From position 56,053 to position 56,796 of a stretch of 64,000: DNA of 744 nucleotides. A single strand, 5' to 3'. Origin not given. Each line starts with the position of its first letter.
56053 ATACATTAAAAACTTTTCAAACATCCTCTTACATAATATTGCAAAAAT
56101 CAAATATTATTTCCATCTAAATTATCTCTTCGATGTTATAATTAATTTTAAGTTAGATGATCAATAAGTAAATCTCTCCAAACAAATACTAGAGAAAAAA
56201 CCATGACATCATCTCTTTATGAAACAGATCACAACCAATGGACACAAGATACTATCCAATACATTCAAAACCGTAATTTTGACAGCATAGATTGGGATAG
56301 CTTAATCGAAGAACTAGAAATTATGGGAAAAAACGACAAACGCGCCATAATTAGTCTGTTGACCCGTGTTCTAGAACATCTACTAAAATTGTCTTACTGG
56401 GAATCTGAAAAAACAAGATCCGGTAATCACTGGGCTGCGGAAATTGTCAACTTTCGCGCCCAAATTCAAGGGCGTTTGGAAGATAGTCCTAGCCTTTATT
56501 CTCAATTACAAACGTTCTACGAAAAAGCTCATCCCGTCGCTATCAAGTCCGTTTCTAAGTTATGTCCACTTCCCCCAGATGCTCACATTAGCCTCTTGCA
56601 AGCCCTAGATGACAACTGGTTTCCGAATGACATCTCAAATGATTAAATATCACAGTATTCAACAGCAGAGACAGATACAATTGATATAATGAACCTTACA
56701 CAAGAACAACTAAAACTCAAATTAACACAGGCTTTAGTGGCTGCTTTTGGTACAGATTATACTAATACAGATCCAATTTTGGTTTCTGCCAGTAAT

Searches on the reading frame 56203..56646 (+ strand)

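Call 106: search_protein_families(library=pfam, proteins=[window:56203-56646:+])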
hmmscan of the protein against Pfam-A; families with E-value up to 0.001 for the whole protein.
window:56203-56646:+ (147 aa): 1 family
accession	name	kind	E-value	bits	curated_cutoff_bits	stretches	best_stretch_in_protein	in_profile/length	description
PF01724.21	DUF29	-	1.4e-38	132.7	22.5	1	5-140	1-138/138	Domain of unknown function DUF29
